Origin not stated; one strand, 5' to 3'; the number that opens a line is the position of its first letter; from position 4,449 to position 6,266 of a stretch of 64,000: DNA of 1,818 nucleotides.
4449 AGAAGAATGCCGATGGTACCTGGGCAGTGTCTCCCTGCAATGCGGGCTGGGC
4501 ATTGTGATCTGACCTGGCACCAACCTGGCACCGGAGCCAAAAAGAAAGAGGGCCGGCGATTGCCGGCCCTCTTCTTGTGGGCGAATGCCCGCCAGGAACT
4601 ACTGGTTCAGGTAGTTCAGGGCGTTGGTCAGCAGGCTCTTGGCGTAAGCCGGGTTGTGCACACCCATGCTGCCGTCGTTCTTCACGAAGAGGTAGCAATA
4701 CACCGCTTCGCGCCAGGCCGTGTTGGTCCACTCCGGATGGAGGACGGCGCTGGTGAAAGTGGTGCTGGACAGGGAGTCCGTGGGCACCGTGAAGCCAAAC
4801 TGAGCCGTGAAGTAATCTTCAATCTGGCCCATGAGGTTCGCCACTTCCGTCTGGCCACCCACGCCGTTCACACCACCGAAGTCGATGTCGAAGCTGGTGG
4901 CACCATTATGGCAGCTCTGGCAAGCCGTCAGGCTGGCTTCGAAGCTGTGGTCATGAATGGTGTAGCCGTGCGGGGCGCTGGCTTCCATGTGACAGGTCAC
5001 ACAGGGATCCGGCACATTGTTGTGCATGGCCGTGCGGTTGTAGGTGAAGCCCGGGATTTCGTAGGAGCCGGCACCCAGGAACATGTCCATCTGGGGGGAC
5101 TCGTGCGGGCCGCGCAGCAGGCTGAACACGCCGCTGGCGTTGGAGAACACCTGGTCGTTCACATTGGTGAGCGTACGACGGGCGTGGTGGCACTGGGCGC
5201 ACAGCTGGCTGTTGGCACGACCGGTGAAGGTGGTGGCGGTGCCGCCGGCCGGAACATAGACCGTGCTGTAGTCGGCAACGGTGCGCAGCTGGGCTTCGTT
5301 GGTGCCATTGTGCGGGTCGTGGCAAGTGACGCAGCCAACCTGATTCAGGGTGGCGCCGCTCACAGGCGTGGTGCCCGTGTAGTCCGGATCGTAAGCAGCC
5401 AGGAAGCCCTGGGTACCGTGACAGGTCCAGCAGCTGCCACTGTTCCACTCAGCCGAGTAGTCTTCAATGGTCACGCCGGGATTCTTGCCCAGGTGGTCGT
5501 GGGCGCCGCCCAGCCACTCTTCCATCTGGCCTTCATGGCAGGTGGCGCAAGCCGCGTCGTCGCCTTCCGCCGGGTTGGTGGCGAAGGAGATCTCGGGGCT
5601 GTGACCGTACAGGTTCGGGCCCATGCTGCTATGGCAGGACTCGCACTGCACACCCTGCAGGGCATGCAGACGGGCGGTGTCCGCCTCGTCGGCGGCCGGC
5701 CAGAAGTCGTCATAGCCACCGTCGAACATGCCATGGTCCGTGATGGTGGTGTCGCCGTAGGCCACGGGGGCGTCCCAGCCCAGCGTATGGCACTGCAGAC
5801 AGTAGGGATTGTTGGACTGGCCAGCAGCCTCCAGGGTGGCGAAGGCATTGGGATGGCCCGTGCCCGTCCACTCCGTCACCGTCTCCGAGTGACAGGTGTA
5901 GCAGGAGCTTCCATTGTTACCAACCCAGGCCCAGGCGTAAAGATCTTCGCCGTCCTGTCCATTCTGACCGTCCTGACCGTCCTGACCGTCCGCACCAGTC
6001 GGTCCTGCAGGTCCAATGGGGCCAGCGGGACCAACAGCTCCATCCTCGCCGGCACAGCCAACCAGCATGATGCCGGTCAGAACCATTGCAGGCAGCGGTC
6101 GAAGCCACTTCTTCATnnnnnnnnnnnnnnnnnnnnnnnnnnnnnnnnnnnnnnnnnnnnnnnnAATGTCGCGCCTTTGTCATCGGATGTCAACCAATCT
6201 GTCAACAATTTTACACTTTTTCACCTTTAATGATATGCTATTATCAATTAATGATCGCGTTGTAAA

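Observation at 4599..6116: Nonaheme c-type cytochrome lipoprotein carrying a collagen-like (Gly-X-Y)x10 stalk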

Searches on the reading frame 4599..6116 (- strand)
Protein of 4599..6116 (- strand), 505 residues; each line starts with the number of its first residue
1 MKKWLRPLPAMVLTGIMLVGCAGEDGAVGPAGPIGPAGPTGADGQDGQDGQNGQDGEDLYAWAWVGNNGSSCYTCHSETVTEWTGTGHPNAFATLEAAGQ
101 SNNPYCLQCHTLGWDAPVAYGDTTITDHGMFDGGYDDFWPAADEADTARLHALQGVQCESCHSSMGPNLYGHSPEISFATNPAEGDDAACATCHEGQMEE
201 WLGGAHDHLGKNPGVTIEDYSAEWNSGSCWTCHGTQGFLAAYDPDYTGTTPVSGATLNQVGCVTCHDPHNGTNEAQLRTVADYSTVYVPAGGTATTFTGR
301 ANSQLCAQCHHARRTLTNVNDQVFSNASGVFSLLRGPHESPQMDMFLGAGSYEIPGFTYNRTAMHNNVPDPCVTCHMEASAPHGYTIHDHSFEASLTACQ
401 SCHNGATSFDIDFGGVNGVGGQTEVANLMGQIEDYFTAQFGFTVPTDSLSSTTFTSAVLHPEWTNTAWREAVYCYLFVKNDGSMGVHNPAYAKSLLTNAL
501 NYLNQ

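Call 3: search_protein_families(library=pfam, proteins=[window:4599-6116:-], max_evalue=0.1)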
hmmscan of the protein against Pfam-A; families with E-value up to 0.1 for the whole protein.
window:4599-6116:- (505 aa): 8 families
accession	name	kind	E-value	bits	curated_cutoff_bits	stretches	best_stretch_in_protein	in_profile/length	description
PF14522.11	Cytochrome_C7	-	1.7e-15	57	24.8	4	151-233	8-66/67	Cytochrome c7 and related cytochrome c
PF13435.11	Cytochrome_C554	-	2.3e-13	51.3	20.8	2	72-119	2-64/84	Cytochrome c554 and c-prime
PF02335.20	Cytochrom_C552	-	4.1e-13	49.5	24.1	3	355-502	230-372/438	Cytochrome c552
PF22113.1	Mtrc-MtrF_II-IV_dom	-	1.2e-11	44.9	30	3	226-411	6-171/176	Outer membrane cytochrome MtrC/MtrF-like, domains II/IV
PF03264.19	Cytochrom_NNT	-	3.7e-10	40.3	24.1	1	145-196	115-166/174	NapC/NirT cytochrome c family, N-terminal region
PF09699.15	Paired_CXXCH_1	-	1.9e-09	37.5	20.6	1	261-278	8-25/41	Doubled CXXCH motif (Paired_CXXCH_1)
PF14537.11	Cytochrom_c3_2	-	4.9e-09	37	25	1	187-271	6-69/79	Cytochrome c3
PF01391.23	Collagen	-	8.2e-07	29.1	27.2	1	22-56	18-52/60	Collagen triple helix repeat (20 copies)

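Call 4: search_protein_families(library=ncbifam, proteins=[window:4599-6116:-], max_evalue=0.1)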
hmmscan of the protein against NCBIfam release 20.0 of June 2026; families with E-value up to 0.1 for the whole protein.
window:4599-6116:- (505 aa): 12 families
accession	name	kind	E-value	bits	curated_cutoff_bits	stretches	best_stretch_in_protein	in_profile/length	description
NF041198.1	UshA_like_PCGU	equivalog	3.7e-18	65.4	275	2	70-166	409-483/519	UshA-like (seleno)protein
TIGR03508.1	decahem_SO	subfamily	1e-09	38.3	192.2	2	150-288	29-172/258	DmsE family decaheme c-type cytochrome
NF041028.1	decahem_GSU2203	exception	9.3e-08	31.6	325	2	220-318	95-163/317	GSU2203 family decaheme c-type cytochrome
NF038329.2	gly_rich_SclB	equivalog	2.6e-06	26.6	325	1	22-57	270-305/442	LPXTG-anchored collagen-like adhesin Scl2/SclB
TIGR01905.1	paired_CXXCH_1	subfamily_domain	2.5e-05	24.1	25.2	1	258-278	5-25/41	doubled CXXCH domain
NF038330.1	adhesin_SclA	exception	0.00017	21.3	400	1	22-57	113-256/405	LPXTG-anchored collagen-like adhesin Scl1/SclA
TIGR04315.1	octaheme_Shew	subfamily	0.00018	20.7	375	1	184-286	184-269/440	tetrathionate reductase family octaheme c-type cytochrome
TIGR03153.1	cytochr_NrfH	equivalog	0.00019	21.5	134.2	1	360-407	19-63/138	cytochrome c nitrite reductase small subunit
TIGR03146.1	cyt_nit_nrfB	equivalog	0.00099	19.4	166.6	0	250-313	31-94/145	cytochrome c nitrite reductase pentaheme subunit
NF008339.0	PRK11125.1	equivalog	0.0051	15.5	595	1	228-310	128-220/487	ammonia-forming cytochrome c nitrite reductase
NF046116.1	adhesin_Lcl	equivalog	0.0051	15.4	500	1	22-55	98-131/431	collagen-like adhesin Lcl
NF008659.0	PRK11659.1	equivalog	0.064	12.9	184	1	156-274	47-150/188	cytochrome c nitrite reductase pentaheme subunit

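Call 5: find_homologous_proteins(query=window:4599-6116:-, max_evalue=0.00001)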
Query window:4599-6116:- (505 aa): 453 proteins with E <= 0.00001 among 8000 candidates; the best 120 are listed.
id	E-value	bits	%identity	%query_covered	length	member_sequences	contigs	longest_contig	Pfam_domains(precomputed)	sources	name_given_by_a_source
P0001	0.0e+0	1207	100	100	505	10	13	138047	PF01391.24,PF09699.16,PF14537.12,PF13435.12,PF03264.20,PF02335.21,PF14522.12,PF22113.2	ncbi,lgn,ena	-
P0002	3.6e-193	661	57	97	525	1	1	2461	PF01391.24,PF09699.16,PF14537.12,PF13435.12,PF02335.21,PF14522.12,PF22113.2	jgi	jgi:hypothetical protein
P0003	1.2e-181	623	57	100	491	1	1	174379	PF01391.24,PF09699.16,PF14537.12,PF13435.12,PF02335.21,PF14522.12,PF22113.2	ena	-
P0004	3.5e-180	619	59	100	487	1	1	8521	PF01391.24,PF09699.16,PF14537.12,PF13435.12,PF03264.20,PF02335.21,PF14522.12,PF22113.2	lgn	-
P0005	8.7e-165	568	62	84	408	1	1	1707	PF09699.16,PF14537.12,PF13435.12,PF14522.12,PF22113.2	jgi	jgi:hypothetical protein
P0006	3.3e-130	454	46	100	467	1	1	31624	PF09699.16,PF14537.12,PF13435.12,PF14522.12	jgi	jgi:hypothetical protein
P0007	9.4e-130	452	49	94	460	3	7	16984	PF14537.12,PF13435.12,PF14522.12,PF22113.2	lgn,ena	-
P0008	5.8e-124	433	48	92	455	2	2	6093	PF14537.12,PF13435.12,PF14522.12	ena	-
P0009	1.5e-120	422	46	99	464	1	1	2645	PF09699.16,PF14537.12,PF13435.12,PF02335.21,PF14522.12,PF22113.2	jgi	-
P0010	6.9e-120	420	46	96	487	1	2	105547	PF01391.24,PF09699.16,PF14537.12,PF13435.12,PF14522.12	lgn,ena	-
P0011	7.1e-118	413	44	100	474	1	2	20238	PF09699.16,PF14537.12,PF13435.12,PF22678.2,PF14522.12,PF22113.2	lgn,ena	-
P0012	3.1e-117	411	45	100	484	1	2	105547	PF01391.24,PF14537.12,PF13435.12,PF14522.12,PF22113.2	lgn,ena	-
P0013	4.8e-117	410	44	99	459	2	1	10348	PF14537.12,PF13435.12,PF14522.12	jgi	jgi:hypothetical protein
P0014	7.2e-112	393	46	90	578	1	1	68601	PF23657.2,PF14537.12,PF13435.12,PF02335.21,PF14522.12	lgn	-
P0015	1.9e-111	392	42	94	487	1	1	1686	PF01391.24,PF09699.16,PF14537.12,PF13435.12,PF14522.12,PF22113.2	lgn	-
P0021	5.0e-107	377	45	96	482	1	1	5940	PF01391.24,PF14537.12,PF13435.12,PF14522.12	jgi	-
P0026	1.3e-103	366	41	97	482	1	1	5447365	PF09699.16,PF14537.12,PF13435.12,PF02335.21,PF14522.12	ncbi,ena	-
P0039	1.4e-94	336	44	92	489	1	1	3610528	PF09699.16,PF14537.12,PF13435.12,PF02085.22,PF02335.21,PF14522.12,PF22113.2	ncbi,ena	-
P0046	4.9e-92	328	39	99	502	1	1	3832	PF01391.24,PF14537.12,PF02335.21,PF14522.12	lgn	-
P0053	1.0e-88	317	39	100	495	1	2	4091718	PF09699.16,PF13435.12,PF22678.2,PF02335.21,PF14522.12,PF22113.2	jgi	jgi:Cytochrome c552/Cytochrome c554 and c-prime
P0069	1.3e-84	303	39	100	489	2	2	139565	PF01391.24,PF09699.16,PF13435.12,PF02335.21,PF14522.12,PF22113.2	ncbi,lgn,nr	ncbi:ammonia-forming cytochrome c nitrite reductase subunit c552 [bacterium]|nr:ammonia-forming cyto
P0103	7.0e-80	287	38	100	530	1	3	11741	PF01391.24,PF14537.12,PF13435.12,PF02335.21,PF14522.12,PF22113.2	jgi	-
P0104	7.4e-80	287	40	88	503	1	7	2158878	PF09699.16,PF14537.12,PF13435.12,PF14522.12,PF22113.2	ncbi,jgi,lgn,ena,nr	ncbi:MAG TPA: multiheme c-type cytochrome [Candidatus Krumholzibacteria bacterium]|nr:multiheme c-ty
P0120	5.2e-78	281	38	94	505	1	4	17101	PF01391.24,PF09699.16,PF14537.12,PF13435.12,PF02335.21,PF14522.12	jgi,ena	-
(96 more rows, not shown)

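Call 9: find_encoding_contigs(protein=P0001, flank=10000, max_places=4)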
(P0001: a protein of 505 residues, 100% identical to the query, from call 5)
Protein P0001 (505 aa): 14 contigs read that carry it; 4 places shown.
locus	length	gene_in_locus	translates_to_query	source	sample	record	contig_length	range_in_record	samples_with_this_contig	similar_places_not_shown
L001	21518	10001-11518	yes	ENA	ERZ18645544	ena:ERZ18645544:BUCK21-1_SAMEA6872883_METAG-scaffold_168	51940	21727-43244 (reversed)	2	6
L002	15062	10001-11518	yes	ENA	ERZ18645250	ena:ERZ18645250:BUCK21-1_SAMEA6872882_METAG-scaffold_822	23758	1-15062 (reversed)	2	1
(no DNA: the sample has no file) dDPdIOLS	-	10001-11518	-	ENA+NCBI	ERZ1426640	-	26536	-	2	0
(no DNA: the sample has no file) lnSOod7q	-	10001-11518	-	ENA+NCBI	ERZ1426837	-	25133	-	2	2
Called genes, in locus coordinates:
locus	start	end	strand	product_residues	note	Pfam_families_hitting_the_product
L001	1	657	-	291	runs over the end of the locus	PF13442:Cytochrome_CBB3 (weak)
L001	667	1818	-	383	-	-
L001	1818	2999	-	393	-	PF11821:ActD, PF00034:Cytochrom_C (faint), PF13442:Cytochrome_CBB3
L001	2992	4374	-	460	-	PF03916:NrfD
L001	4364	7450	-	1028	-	PF01568:Molydop_binding (weak), PF12838:Fer4_7 (weak), PF13247:Fer4_11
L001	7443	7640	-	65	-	-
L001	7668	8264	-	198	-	PF14522:Cytochrome_C7, PF14537:Cytochrom_c3_2 (weak)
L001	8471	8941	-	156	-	-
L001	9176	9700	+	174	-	PF09537:DUF2383 (faint), PF13668:Ferritin_2 (weak), PF02915:Rubrerythrin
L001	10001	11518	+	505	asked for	PF01391:Collagen (weak), PF22113:Mtrc-MtrF_II-IV_dom (faint), PF03264:Cytochrom_NNT (faint), PF14522:Cytochrome_C7 (faint), PF09699:Paired_CXXCH_1 (faint), PF13435:Cytochrome_C554 (faint), PF14537:Cytochrom_c3_2 (faint), PF02335:Cytochrom_C552 (weak)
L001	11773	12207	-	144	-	PF22746:SHOCT-like_DUF2089-C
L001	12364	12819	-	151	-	PF09862:DUF2089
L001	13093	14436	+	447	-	PF03951:Gln-synt_N, PF00120:Gln-synt_C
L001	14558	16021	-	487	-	PF00672:HAMP, PF00512:HisKA, PF02518:HATPase_c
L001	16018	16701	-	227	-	PF00072:Response_reg, PF00486:Trans_reg_C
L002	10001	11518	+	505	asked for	PF01391:Collagen (weak), PF22113:Mtrc-MtrF_II-IV_dom (faint), PF03264:Cytochrom_NNT (faint), PF14522:Cytochrome_C7 (faint), PF09699:Paired_CXXCH_1 (faint), PF13435:Cytochrome_C554 (faint), PF14537:Cytochrom_c3_2 (faint), PF02335:Cytochrom_C552 (weak)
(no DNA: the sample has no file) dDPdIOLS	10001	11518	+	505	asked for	PF01391:Collagen (weak), PF22113:Mtrc-MtrF_II-IV_dom (faint), PF03264:Cytochrom_NNT (faint), PF14522:Cytochrome_C7 (faint), PF09699:Paired_CXXCH_1 (faint), PF13435:Cytochrome_C554 (faint), PF14537:Cytochrom_c3_2 (faint), PF02335:Cytochrom_C552 (weak)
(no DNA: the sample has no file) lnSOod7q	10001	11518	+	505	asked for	PF01391:Collagen (weak), PF22113:Mtrc-MtrF_II-IV_dom (faint), PF03264:Cytochrom_NNT (faint), PF14522:Cytochrome_C7 (faint), PF09699:Paired_CXXCH_1 (faint), PF13435:Cytochrome_C554 (faint), PF14537:Cytochrom_c3_2 (faint), PF02335:Cytochrom_C552 (weak)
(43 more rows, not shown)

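Call 12: search_solved_structures(query=A1, max_evalue=1, show_alignments=2)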
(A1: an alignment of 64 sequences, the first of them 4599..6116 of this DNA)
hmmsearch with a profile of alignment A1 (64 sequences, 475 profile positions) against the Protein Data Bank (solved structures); distinct sequences matched with E-value up to 1: 47.
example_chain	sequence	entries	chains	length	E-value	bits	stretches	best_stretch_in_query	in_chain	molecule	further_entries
6i5b_A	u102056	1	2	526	5e-21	78.4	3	290-472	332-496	Uncharacterized protein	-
8bcx_A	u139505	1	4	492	1.2e-13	54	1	340-473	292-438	Nitrite reductase (cytochrome; ammonia-forming)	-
2j7a_A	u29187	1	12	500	2.2e-13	53.2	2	340-472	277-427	CYTOCHROME C NITRITE REDUCTASE NRFA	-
2vr0_A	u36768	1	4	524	2.6e-13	53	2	340-472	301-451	CYTOCHROME C NITRITE REDUCTASE, CATALYTIC SUBUNIT NFRA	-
6v0a_A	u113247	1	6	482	1.7e-11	47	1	339-472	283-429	Nitrite reductase (cytochrome; ammonia-forming)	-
6r2q_A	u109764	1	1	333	3.9e-11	45.8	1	136-296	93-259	Cystathionine beta-synthase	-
1oah_A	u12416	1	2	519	8.7e-11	44.6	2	340-470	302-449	CYTOCHROME C NITRITE REDUCTASE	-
6qvm_A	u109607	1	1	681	1.9e-10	43.5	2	139-261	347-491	Multiheme cytochrome cf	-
8rv0_Y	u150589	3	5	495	3.3e-10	42.7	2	344-469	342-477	Octaheme cytochrome c nitrite reductase | Octaheme nitrite c cytochrome c reductase | Octaheme nitrite reductase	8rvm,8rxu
3ubr_A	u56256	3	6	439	2e-09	40.1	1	343-470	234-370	Cytochrome c-552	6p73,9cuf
4rkm_A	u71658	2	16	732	1.7e-07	33.8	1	394-474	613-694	MccA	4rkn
2rf7_A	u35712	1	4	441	1e-06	31.2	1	340-470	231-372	Cytochrome c-552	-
4wjy_A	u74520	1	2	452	2.1e-06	30.2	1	339-470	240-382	Cytochrome c-552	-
1fs7_A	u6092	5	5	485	2.4e-06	30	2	343-445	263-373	CYTOCHROME C NITRITE REDUCTASE | Cytochrome c-552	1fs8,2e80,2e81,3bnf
1fs9_A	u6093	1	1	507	2.8e-06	29.8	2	225-297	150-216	CYTOCHROME C NITRITE REDUCTASE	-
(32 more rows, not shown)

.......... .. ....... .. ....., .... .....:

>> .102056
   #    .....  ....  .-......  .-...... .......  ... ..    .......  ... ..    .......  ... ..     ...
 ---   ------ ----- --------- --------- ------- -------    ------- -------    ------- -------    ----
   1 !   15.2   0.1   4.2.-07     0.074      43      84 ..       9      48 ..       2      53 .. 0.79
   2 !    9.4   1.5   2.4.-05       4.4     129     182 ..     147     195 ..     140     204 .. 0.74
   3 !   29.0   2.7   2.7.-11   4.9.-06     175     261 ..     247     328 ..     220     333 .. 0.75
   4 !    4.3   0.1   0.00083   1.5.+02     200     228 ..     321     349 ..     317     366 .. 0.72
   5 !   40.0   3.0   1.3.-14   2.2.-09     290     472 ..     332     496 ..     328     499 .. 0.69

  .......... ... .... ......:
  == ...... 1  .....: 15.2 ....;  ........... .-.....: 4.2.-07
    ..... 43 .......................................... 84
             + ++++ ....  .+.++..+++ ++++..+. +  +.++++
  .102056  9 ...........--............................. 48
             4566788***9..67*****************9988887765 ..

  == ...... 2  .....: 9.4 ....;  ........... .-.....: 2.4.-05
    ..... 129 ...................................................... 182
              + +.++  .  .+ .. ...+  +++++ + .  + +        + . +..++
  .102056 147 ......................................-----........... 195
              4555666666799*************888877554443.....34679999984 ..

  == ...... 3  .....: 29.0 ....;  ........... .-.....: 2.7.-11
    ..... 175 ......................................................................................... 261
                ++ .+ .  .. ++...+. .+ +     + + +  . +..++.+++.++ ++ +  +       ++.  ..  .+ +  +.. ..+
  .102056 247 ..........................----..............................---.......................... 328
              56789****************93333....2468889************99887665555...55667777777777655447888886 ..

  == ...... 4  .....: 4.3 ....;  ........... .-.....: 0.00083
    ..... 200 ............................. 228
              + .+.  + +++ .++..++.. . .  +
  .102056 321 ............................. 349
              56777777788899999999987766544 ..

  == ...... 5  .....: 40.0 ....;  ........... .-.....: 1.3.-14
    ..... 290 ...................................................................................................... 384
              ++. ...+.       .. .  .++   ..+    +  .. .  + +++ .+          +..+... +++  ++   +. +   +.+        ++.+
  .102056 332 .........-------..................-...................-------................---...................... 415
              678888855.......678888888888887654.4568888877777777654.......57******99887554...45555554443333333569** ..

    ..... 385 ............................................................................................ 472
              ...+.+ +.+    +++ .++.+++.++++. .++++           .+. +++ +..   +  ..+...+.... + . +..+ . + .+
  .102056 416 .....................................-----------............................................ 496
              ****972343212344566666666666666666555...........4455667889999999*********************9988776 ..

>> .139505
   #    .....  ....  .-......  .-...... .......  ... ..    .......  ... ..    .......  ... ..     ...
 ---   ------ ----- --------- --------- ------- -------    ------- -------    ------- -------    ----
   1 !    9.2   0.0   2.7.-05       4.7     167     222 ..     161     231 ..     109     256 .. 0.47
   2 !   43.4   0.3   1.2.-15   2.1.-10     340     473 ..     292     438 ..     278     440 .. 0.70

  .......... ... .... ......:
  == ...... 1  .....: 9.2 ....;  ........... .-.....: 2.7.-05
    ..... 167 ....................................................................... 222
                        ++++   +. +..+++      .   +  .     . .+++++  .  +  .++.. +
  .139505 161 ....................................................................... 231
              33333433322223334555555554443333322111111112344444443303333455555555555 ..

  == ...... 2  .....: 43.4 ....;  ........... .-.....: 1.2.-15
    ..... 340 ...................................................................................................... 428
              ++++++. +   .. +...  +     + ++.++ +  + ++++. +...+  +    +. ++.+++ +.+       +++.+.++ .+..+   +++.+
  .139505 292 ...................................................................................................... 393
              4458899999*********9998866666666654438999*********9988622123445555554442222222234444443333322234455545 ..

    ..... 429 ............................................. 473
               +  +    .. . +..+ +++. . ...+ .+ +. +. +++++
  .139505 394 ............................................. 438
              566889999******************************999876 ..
